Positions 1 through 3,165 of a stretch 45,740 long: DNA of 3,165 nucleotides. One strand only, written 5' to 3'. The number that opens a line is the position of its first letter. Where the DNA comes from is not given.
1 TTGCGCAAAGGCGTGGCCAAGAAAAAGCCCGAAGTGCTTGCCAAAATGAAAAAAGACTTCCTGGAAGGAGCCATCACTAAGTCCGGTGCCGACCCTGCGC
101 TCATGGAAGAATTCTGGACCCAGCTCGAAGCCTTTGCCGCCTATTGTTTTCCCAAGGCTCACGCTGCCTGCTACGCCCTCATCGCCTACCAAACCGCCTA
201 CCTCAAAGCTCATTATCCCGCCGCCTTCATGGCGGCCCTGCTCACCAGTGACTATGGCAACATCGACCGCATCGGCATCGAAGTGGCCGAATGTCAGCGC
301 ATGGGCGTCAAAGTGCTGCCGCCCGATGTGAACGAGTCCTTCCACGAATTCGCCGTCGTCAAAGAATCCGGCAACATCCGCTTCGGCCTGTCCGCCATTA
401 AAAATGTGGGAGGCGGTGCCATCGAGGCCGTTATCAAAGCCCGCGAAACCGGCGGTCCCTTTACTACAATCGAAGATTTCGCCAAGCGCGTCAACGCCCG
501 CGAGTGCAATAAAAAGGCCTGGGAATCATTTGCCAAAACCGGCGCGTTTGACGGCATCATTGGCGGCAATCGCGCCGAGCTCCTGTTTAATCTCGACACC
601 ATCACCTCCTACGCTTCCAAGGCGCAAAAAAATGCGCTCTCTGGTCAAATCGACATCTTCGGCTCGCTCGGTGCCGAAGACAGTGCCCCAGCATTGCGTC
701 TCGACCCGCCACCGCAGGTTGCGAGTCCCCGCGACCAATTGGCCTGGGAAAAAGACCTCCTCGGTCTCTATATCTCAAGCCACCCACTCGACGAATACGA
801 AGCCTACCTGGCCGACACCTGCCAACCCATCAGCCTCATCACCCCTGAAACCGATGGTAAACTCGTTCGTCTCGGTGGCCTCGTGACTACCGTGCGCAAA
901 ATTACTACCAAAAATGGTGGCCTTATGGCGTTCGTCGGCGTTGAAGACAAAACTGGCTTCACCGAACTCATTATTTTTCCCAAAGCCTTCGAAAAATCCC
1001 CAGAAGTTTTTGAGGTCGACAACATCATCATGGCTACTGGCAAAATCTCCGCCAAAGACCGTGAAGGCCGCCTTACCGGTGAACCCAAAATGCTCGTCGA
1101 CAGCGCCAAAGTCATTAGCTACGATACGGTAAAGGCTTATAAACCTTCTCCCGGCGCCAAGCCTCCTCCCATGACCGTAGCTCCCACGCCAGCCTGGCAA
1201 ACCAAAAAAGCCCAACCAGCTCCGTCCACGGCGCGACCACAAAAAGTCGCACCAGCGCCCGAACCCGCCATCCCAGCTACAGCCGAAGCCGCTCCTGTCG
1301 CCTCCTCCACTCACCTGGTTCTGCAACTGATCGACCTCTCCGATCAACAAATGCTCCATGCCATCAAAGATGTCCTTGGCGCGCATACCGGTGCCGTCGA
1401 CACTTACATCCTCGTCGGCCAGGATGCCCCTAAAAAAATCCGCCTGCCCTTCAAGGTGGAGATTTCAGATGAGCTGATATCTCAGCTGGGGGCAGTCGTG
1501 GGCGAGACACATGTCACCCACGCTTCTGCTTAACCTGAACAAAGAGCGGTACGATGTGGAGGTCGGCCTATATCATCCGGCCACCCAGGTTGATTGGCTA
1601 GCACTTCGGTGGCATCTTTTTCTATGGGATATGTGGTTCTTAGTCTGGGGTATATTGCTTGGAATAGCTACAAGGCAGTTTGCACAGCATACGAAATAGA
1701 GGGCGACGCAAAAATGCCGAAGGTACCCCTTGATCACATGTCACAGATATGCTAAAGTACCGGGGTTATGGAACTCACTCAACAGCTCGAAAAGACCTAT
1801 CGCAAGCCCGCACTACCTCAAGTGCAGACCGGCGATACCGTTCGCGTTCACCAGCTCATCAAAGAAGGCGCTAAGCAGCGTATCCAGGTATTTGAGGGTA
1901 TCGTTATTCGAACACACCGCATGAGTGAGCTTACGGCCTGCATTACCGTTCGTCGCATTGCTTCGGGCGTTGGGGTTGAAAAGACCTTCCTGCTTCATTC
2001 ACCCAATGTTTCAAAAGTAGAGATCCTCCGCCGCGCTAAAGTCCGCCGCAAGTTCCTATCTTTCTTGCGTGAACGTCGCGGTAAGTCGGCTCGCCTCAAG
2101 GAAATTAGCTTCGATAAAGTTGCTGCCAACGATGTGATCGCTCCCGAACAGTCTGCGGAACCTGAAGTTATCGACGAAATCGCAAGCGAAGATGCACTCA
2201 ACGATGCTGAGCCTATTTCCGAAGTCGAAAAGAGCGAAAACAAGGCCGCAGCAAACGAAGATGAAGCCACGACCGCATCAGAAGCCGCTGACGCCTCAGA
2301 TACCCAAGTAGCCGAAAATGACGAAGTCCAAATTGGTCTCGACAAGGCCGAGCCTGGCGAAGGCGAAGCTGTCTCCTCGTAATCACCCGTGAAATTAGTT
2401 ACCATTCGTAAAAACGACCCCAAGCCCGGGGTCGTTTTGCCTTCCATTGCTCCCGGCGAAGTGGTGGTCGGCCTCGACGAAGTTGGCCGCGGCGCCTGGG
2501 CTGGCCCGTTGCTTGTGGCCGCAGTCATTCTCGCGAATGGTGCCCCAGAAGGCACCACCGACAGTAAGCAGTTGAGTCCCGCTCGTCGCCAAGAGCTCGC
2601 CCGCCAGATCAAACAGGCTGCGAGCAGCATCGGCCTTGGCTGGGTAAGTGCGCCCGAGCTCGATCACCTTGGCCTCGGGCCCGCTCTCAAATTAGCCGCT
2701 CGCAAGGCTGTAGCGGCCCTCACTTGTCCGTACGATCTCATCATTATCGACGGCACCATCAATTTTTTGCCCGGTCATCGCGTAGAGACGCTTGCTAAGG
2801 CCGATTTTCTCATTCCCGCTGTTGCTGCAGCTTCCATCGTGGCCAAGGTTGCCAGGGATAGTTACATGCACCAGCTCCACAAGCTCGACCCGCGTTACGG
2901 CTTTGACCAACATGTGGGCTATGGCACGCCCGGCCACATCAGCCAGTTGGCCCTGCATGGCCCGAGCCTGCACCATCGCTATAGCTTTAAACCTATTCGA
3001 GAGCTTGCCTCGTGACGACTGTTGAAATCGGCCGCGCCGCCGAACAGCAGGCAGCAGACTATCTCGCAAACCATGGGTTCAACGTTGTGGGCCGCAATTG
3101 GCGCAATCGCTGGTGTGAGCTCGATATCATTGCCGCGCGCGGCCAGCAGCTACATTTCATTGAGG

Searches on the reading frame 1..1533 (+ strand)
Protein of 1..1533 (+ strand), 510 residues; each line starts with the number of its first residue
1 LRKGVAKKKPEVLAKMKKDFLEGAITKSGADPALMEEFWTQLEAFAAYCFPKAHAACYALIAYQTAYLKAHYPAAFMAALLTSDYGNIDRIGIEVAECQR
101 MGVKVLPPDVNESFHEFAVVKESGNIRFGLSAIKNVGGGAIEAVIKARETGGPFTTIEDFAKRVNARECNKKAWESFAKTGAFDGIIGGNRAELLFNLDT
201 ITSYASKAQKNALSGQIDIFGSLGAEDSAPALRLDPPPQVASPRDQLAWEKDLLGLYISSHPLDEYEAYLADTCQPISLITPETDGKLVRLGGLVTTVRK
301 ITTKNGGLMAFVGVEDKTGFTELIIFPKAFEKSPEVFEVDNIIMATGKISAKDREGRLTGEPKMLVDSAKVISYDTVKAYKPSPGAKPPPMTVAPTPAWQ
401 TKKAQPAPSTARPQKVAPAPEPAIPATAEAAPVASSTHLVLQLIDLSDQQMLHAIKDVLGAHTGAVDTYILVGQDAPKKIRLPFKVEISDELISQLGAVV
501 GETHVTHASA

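Call 61: search_protein_families(library=pfam, proteins=[window:1-1533:+], max_evalue=0.00001)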
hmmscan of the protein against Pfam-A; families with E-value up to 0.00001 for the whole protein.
window:1-1533:+ (510 aa): 2 families
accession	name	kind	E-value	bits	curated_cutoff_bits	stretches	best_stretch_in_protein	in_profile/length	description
PF14579.12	HHH_6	-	1.5e-28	99.3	25.6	1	102-194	1-90/90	Helix-hairpin-helix motif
PF01336.31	tRNA_anti-codon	-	1.1e-09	38.5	27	1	289-371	1-74/75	OB-fold nucleic acid binding domain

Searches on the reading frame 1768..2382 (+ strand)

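Call 61: search_protein_families(library=pfam, proteins=[window:1768-2382:+], max_evalue=0.00001)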
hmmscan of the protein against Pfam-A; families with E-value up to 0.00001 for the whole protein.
window:1768-2382:+ (204 aa): 1 family
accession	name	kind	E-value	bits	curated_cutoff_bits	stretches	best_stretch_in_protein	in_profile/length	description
PF01245.26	Ribosomal_L19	-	2.4e-36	124.5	22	1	3-112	2-110/111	Ribosomal protein L19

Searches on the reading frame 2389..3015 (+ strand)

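Call 61: search_protein_families(library=pfam, proteins=[window:2389-3015:+], max_evalue=0.00001)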
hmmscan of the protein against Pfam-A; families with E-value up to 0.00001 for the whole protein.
window:2389-3015:+ (208 aa): 1 family
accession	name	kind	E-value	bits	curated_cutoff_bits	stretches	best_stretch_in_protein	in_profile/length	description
PF01351.25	RNase_HII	-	2.3e-33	116.2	25.8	1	27-202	1-198/199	Ribonuclease HII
